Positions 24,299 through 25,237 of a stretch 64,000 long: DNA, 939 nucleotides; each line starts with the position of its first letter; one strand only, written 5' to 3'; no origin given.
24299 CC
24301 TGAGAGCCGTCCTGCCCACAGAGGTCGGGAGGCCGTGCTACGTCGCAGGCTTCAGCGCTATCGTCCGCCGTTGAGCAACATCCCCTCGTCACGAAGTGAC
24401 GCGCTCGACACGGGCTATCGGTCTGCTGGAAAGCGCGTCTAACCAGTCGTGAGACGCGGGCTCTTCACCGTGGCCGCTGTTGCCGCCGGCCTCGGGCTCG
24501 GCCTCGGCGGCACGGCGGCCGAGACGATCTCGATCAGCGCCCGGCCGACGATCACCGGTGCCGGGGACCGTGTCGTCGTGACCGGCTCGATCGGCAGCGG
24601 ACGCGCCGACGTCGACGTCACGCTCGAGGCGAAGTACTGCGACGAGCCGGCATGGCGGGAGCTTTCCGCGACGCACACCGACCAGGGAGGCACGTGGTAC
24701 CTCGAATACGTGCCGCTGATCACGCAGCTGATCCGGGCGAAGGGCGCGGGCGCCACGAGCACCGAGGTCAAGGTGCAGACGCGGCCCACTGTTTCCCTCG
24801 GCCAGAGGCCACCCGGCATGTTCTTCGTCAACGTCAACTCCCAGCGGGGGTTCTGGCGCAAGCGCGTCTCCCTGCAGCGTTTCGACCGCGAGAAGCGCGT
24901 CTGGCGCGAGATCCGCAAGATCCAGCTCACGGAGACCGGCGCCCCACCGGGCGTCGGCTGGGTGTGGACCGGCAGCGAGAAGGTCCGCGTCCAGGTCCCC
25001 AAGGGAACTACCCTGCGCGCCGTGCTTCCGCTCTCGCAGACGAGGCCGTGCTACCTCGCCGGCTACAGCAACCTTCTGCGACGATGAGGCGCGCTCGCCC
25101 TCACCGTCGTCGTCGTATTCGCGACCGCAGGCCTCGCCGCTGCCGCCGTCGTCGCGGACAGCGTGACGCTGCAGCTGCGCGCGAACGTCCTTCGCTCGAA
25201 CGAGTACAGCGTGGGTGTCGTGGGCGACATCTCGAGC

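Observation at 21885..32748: ECF sigma/anti-sigma-headed operon where tandem unknown secreted paralogs are interleaved with a MoxR-DUF58-vWA (Bat-like) module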

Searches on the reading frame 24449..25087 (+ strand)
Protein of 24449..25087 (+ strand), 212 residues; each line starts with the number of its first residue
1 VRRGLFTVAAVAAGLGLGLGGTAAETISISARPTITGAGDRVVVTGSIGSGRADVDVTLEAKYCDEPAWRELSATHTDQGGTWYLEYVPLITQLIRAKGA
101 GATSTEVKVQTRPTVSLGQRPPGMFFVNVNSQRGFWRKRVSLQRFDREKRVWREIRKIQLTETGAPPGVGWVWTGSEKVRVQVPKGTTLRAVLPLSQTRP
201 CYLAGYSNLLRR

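Call 7: search_protein_families(library=pfam, proteins=[window:24449-25087:+], max_evalue=0.01)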
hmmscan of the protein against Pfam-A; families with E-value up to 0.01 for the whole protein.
window:24449-25087:+ (212 aa): 0 families

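Call 10: find_homologous_proteins(query=window:24449-25084:+, max_evalue=0.001)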
Query window:24449-25084:+ (212 aa): 128 proteins with E <= 0.001 among 1639 candidates; the best 120 are listed.
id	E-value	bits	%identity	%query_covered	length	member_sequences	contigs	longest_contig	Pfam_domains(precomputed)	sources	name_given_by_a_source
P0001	7.7e-129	446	94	100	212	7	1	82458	-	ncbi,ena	-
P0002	6.0e-125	433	92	100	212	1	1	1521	-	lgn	-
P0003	6.6e-124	429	90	89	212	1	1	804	-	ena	-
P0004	6.6e-122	423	90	100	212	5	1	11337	-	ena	-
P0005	2.6e-119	414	86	100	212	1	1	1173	-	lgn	-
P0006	5.6e-117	407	86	100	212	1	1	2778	-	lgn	-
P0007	1.7e-116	405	85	100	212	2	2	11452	-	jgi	jgi:hypothetical protein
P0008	2.8e-116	405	84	100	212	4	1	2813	-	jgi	jgi:hypothetical protein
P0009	4.5e-116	404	85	100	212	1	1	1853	-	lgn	-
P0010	6.6e-116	403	84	100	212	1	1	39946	-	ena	-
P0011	6.8e-116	403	84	100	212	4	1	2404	-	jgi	jgi:hypothetical protein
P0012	1.6e-115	402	86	90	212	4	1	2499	-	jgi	jgi:hypothetical protein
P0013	3.5e-113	394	84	100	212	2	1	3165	-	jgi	jgi:hypothetical protein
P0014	1.7e-112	392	85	89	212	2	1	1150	-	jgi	jgi:hypothetical protein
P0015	4.0e-105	368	77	100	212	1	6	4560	-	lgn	-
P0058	1.2e-35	141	41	89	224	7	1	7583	-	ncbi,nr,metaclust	ncbi:MAG: hypothetical protein A2Y55_12390 [Actinobacteria bacterium RBG_16_68_12]|nr:MAG: hypotheti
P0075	2.4e-31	127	40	89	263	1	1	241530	-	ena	-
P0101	1.3e-27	115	34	91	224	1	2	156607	-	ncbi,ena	-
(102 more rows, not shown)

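Call 11: find_related_loci(query=window:24449-25084:+, collection=genome_contigs, flank=10000)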
Query window:24449-25084:+ (212 aa) in genome_contigs; peptide patterns used: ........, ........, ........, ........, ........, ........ (x = any residue, [..] = any of these).
256 stretches matched a pattern; 9 encode a relative of the query (tblastn E <= 1e-3); 9 distinct loci.
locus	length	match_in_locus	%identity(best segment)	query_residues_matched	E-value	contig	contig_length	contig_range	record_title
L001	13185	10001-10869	84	1-212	6e-110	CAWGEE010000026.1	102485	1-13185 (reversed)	MAG: uncultured Actinomycetes bacterium isolate MFD09267.bin.2.142 genome assembly, contig: contig_26366, whole genome s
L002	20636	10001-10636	84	1-212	7e-110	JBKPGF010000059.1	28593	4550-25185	MAG: Actinomycetota bacterium isolate HAY_GM_MAG_00002 HAY_GM_000000187278, whole genome shotgun sequence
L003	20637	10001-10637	90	1-212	3e-102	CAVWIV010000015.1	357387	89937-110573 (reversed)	MAG: uncultured Actinomycetes bacterium isolate MFD02360.bin.2.148 genome assembly, contig: contig_7532, whole genome sh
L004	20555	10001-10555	46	25-209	1e-54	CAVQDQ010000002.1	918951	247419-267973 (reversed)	MAG: uncultured Actinomycetes bacterium isolate MFD02199.bin.2.199 genome assembly, contig: contig_22273, whole genome s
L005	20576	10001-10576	45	23-211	2e-44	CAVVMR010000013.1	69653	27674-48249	MAG: uncultured Gaiellaceae bacterium isolate MFD04935.bin.2.150 genome assembly, contig: contig_52615, whole genome sho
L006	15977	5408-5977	47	25-211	2e-44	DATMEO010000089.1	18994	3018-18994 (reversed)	MAG TPA_asm: Gaiellaceae bacterium isolate SMAG_U13438 k141_494377, whole genome shotgun sequence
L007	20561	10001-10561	35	23-211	2e-31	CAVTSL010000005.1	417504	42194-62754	MAG: uncultured Actinomycetes bacterium isolate MFD09267.bin.2.236 genome assembly, contig: contig_14014, whole genome s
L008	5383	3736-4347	32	1-210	6e-21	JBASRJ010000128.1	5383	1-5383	MAG: Gaiellaceae bacterium isolate MFD13528_ilm_asm_bin24 k127_286558, whole genome shotgun sequence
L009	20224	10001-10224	40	135-211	7e-8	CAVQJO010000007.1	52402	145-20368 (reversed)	MAG: uncultured Gaiellaceae bacterium isolate MFD02360.bin.2.68 genome assembly, contig: contig_21216, whole genome shot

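Call 26: predict_structure(alignment_id=A1)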
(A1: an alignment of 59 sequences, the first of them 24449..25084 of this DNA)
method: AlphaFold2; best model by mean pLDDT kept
length: 212 residues; sequences in the alignment: 59
mean_pLDDT: 91.2   pTM: 0.79
mean pLDDT of the five models: 91.2, 90.6, 90.3, 90.3, 90.0
residues with pLDDT >= 90: 180; 70-90: 10; 50-70: 11; < 50: 11
segments of 3 or more residues with pLDDT < 50: 1-6, 16-18
pLDDT, mean of each block of 10 residues (from residue 1): 47 50 85 94 98 98 95 97 97 97 98 97 96 95 97 98 91 96 95 97 97 93
secondary structure, 60 per line:
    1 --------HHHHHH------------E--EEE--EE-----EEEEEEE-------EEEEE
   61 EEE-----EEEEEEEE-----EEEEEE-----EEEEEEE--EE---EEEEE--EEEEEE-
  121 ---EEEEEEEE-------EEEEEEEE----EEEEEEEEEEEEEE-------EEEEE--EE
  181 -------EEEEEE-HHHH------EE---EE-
elements in order: H9-14 E30-32 E42-48 E56-63 E69-76 E82-87 E93-99 E107-111 E114-119 E124-131 E139-146 E151-164 E172-176 E188-193 H195-198

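Call 33: fold_search(model_id=the predicted structure, library=pdb)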
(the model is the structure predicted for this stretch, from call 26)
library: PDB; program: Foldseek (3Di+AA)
matches with E <= 10: 1985; with E <= 0.001: 489
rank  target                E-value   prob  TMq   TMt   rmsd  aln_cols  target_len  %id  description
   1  5gni_B                7.4e-07  1.00  0.41  0.43   7.1       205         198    9  The crystal structure of PECAM-1 IgL1-2 trans-homophilic dimer (released 2016-12-21)
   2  3pv7_A                1.3e-06  1.00  0.39  0.39   7.7       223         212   12  Crystal structure of NKp30 ligand B7-H6 (released 2011-03-16)
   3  5gni_A                1.5e-06  1.00  0.41  0.43   7.3       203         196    9  The crystal structure of PECAM-1 IgL1-2 trans-homophilic dimer (released 2016-12-21)
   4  2a9n_A                1.4e-05  1.00  0.35  0.31  17.2       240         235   10  A Mutation Designed to Alter Crystal Packing Permits Structural Analysis of a Tight-binding Fluorescein-scFv complex (released 2005-10-25)
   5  4zso_F                1.5e-05  1.00  0.43  0.42   7.2       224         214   12  Crystal structure of a complex between B7-H6, a tumor cell ligand for natural cytotoxicity receptor NKp30, and an inhi (released 2016-05-18)
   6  4ffw_D                1.6e-05  1.00  0.35  0.36  12.2       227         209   12  Crystal Structure of Dipeptidyl Peptidase IV (DPP4, DPP-IV, CD26) in Complex with Fab + sitagliptin (released 2012-12-12)
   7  7ufw_H                2.7e-05  1.00  0.35  0.33  16.5       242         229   10  Pfs230 D1D2 in complex with LMIV230-01 (released 2023-02-15)
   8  8r40_A                2.7e-05  1.00  0.35  0.31  14.3       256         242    9  Crystal structure of diabody CR57 in complex with rabies virus protein G domain III (released 2024-11-06)
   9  5cd5_D                3.1e-05  1.00  0.32  0.32  11.9       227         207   10  Crystal structure of an immature VRC01-class antibody DRVIA7 from a Chinese donor bound to clade A/E HIV-1 gp120 core (released 2016-04-06)
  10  4kv5_H                3.3e-05  1.00  0.33  0.30  16.6       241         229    9  scFv GC1009 in complex with TGF-beta1. (released 2014-09-24)
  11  7kbp_C                3.6e-05  1.00  0.35  0.33  14.7       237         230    8  Herceptin Diabody with R83T, E85C Mutations (released 2021-03-10)
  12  5aaw_A                3.8e-05  1.00  0.35  0.32  16.8       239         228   13  Structure of a redesigned cross-reactive antibody to dengue virus with increased in vivo potency (released 2015-09-30)
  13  4kv5_E                3.8e-05  1.00  0.32  0.30  16.8       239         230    8  scFv GC1009 in complex with TGF-beta1. (released 2014-09-24)
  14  8r3w_A                3.8e-05  1.00  0.35  0.31  14.3       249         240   10  Crystal structure of a homospecific CR57 diabody (released 2024-11-06)
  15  8r4u_D                4.1e-05  1.00  0.33  0.30  16.9       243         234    9  Structure of salt-inducible kinase 3 with inhibitors (released 2024-03-27)
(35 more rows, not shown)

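Call 36: search_protein_families(library=ncbifam, proteins=[L002:7939-9216:+, L002:7403-7939:+, L002:10001-10636:+, L002:12280-12954:+, L002:12957-13535:+, L002:13535-14434:+, L002:14434-15357:+, L002:15347-16165:+, L002:16165-16791:+, L002:16804-17766:+], max_evalue=0.01)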
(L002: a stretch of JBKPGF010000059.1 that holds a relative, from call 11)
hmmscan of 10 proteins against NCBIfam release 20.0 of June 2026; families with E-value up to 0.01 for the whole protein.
L002:7939-9216:+ (426 aa): 1 family
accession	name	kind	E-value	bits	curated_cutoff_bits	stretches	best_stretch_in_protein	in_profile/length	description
NF010301.0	PRK13740.1-2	subfamily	0.0084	16.3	210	0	317-376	36-94/128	conjugal transfer protein TraY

L002:7403-7939:+ (179 aa): 81 families (the best 25 are shown)
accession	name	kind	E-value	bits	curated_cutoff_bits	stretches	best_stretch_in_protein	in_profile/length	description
NF008888.0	PRK11922.1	equivalog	1e-27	97.3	204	2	9-111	7-109/231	RNA polymerase sigma factor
NF007225.0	PRK09643.1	equivalog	2.7e-24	86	190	1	17-178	12-182/204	RNA polymerase sigma factor SigM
TIGR02983.1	SigE-fam_strep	subfamily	3.8e-24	85.4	141.55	1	30-178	4-158/162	SigE family RNA polymerase sigma factor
TIGR02939.1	RpoE_Sigma70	equivalog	4.1e-23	82.4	236.15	1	19-178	7-186/190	RNA polymerase sigma factor RpoE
NF009171.0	PRK12518.1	equivalog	9.5e-23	81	208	1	16-175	11-181/191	RNA polymerase sigma factor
NF007216.0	PRK09638.1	equivalog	1.2e-20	74.1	194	1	17-178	3-174/180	RNA polymerase sigma factor SigY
NF009166.1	PRK12513.1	equivalog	4.1e-20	72.3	206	2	17-109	7-99/193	RNA polymerase sigma factor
TIGR02937.1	sigma70-ECF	superfamily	5.6e-17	61.9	42.9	1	33-178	2-165/165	sigma-70 family RNA polymerase sigma factor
TIGR02989.1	Sig-70_gvs1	subfamily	6.2e-17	62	124.55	1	33-175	2-155/158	RNA polymerase sigma-70 factor, Rhodopirellula/Verrucomicrobium family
NF007227.0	PRK09645.1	subfamily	7.7e-17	61.7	202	1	31-176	12-168/177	sigma-70 family RNA polymerase sigma factor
NF004113.0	PRK05602.1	equivalog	9.9e-17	61.2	208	1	10-178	23-201/211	RNA polymerase sigma factor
TIGR02959.1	SigZ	equivalog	1.4e-16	60.8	168.65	1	41-178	4-148/170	RNA polymerase sigma factor SigZ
TIGR02985.1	Sig70_bacteroi1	subfamily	1.5e-16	61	126.4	1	33-178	2-162/162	RNA polymerase sigma-70 factor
NF007223.0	PRK09641.1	equivalog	3e-16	59.8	209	2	124-178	130-184/187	RNA polymerase sigma factor SigW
NF007215.0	PRK09637.1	equivalog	3.1e-16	59.9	212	1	35-176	4-152/181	RNA polymerase sigma factor SigZ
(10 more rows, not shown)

L002:10001-10636:+ (212 aa): 0 families

L002:12280-12954:+ (225 aa): 0 families

L002:12957-13535:+ (193 aa): 0 families

L002:13535-14434:+ (300 aa): 0 families

L002:14434-15357:+ (308 aa): 1 family
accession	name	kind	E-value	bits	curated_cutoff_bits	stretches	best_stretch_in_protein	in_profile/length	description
NF047839.1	PspM_Rv2743c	equivalog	0.0049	16.8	80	1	194-273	40-114/220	phage shock envelope stress response protein PspM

L002:15347-16165:+ (273 aa): 1 family
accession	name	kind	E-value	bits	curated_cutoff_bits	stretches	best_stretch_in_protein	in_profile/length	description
NF041824.1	daptide_HExxH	equivalog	0.0075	15.4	300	1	16-98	114-197/379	daptide biosynthesis intramembrane metalloprotease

L002:16165-16791:+ (209 aa): 0 families

L002:16804-17766:+ (321 aa): 2 families
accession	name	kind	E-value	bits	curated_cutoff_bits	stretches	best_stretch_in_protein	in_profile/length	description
NF010238.0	PRK13685.1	subfamily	1.3e-07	31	432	1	21-152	34-165/335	hypothetical protein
NF047506.1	VWA_BatB_Lepto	exception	0.0086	15.2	350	0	56-162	58-162/324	VWA domain-containing protein BatB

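Call 38: search_protein_representatives(alignment_id=A1)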
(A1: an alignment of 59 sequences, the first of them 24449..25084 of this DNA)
Query: 59 sequences, 211 profile positions. Proteins with E-value up to 0.001 (for the whole library): 2500; up to 1e-10: 1011; up to 1e-30: 225. The best 150 are listed.
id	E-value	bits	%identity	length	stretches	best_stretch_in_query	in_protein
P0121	2.4e-77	275.5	-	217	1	3-211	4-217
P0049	1.9e-75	269.3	-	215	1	1-211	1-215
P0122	1.2e-72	260.1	-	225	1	1-211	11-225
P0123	4.6e-72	258.2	-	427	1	15-211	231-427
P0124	5.4e-70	251.5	-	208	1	4-211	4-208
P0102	5.7e-70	251.4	-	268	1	5-211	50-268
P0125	4.5e-69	248.4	-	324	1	11-211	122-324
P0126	1.5e-68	246.7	-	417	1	8-211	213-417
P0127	3.5e-68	245.5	-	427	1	10-211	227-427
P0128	8.6e-68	244.3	-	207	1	2-211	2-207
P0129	1.6e-67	243.4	-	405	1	12-211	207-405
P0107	2.3e-67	242.9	-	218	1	5-210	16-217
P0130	4.9e-67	241.8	-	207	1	2-211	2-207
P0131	1.3e-65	237.2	-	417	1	20-211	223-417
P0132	2.4e-65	236.3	-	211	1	3-210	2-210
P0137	3.0e-64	232.7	-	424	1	22-210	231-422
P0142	5.0e-63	228.7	-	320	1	13-211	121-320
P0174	6.1e-56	205.6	-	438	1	22-208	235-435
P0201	1.5e-51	191.2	-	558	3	2-210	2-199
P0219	4.3e-47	176.7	-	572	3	22-164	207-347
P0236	5.3e-43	163.3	-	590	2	23-205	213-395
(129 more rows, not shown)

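Call 39: search_protein_families(library=pfam, proteins=[P0123, P0126, P0129, P0137, P0174, P0125, P0142, P0201, P0219, P0236], max_evalue=0.01)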
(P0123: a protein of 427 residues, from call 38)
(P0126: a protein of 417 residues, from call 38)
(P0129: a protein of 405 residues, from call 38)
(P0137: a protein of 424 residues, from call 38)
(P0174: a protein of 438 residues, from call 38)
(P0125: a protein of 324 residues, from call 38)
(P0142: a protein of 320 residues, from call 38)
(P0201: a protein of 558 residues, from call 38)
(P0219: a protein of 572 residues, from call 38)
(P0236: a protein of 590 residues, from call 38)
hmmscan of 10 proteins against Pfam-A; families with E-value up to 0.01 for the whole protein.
P0123 (427 aa): 0 families

P0126 (417 aa): 0 families

P0129 (405 aa): 0 families

P0137 (424 aa): 0 families

P0174 (438 aa): 0 families

P0125 (324 aa): 0 families

P0142 (320 aa): 0 families

P0201 (558 aa): 0 families

P0219 (572 aa): 1 family
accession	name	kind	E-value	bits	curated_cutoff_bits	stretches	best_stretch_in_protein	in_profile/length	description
PF17758.7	Prot_ATP_ID_OB_N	-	0.0038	17.3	23.4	0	288-309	20-41/62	Proteasomal ATPase OB N-terminal domain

P0236 (590 aa): 0 families

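Call 41: find_encoding_contigs(protein=P0101, flank=10000, max_places=2)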
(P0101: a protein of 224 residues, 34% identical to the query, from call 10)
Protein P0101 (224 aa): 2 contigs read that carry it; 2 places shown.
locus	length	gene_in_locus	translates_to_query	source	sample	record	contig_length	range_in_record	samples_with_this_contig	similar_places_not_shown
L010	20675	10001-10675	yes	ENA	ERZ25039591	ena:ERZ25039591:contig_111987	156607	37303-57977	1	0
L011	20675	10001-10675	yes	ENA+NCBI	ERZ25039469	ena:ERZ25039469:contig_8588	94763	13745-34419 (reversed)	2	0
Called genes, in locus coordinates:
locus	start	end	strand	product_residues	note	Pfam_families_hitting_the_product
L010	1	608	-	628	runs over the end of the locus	PF09826:Beta_propel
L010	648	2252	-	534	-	PF01642:MM_CoA_mutase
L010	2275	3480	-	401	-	PF13440:Polysacc_synt_3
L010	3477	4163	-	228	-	PF01925:TauE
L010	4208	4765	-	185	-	PF01923:Cob_adeno_trans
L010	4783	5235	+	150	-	PF00583:Acetyltransf_1, PF13673:Acetyltransf_10 (weak), PF13508:Acetyltransf_7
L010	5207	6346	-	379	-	PF02771:Acyl-CoA_dh_N, PF02770:Acyl-CoA_dh_M, PF00441:Acyl-CoA_dh_1, PF08028:Acyl-CoA_dh_2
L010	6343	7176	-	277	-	PF02737:3HCDH_N, PF00725:3HCDH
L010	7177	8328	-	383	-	PF00108:Thiolase_N, PF02803:Thiolase_C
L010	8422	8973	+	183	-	PF00188:CAP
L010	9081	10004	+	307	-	PF00696:AA_kinase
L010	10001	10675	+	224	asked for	-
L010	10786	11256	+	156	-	PF07638:Sigma70_ECF (faint), PF04542:Sigma70_r2, PF08281:Sigma70_r4_2, PF04545:Sigma70_r4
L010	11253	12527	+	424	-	-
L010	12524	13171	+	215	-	-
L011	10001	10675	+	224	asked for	-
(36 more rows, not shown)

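Call 42: find_encoding_contigs(protein=P0075, flank=10000, max_places=2)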
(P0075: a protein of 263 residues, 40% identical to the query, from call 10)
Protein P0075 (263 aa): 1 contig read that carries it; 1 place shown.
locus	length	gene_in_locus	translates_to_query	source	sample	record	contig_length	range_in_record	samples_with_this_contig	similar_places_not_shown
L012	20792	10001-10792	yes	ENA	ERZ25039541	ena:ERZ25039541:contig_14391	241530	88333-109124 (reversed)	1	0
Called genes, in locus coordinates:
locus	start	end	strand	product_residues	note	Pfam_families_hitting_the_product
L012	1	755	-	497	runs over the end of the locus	PF01642:MM_CoA_mutase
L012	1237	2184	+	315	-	-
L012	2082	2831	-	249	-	PF01925:TauE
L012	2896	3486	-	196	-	PF01923:Cob_adeno_trans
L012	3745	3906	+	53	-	-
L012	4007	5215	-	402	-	PF02771:Acyl-CoA_dh_N, PF02770:Acyl-CoA_dh_M, PF00441:Acyl-CoA_dh_1, PF08028:Acyl-CoA_dh_2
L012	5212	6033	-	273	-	PF02737:3HCDH_N, PF00725:3HCDH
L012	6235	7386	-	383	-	PF00108:Thiolase_N, PF02803:Thiolase_C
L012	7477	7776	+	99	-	-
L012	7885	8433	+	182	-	PF00188:CAP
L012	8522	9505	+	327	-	PF00696:AA_kinase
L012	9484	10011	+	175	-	PF07638:Sigma70_ECF (faint), PF22029:PhyR_sigma2 (faint), PF04542:Sigma70_r2, PF08281:Sigma70_r4_2, PF04545:Sigma70_r4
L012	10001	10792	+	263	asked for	-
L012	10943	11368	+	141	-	PF04542:Sigma70_r2, PF08281:Sigma70_r4_2, PF04545:Sigma70_r4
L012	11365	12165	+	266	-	-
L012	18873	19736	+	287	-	PF01882:DUF58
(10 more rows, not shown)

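Call 43: find_encoding_contigs(protein=P0058, flank=10000, max_places=2)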
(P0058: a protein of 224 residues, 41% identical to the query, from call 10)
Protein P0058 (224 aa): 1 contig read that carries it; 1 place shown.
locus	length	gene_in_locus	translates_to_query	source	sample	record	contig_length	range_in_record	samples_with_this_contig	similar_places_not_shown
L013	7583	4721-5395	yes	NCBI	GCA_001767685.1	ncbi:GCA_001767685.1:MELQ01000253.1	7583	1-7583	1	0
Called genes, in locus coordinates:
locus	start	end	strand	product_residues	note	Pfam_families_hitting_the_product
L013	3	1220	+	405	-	PF00587:tRNA-synt_2b (weak), PF04073:tRNA_edit, PF03129:HGTP_anticodon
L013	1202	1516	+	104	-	PF13560:HTH_31, PF01527:HTH_Tnp_1 (faint), PF01381:HTH_3 (weak)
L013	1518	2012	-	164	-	-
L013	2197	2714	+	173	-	PF04542:Sigma70_r2, PF08281:Sigma70_r4_2, PF04545:Sigma70_r4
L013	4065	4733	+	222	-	-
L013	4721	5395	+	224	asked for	-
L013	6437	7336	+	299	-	PF01882:DUF58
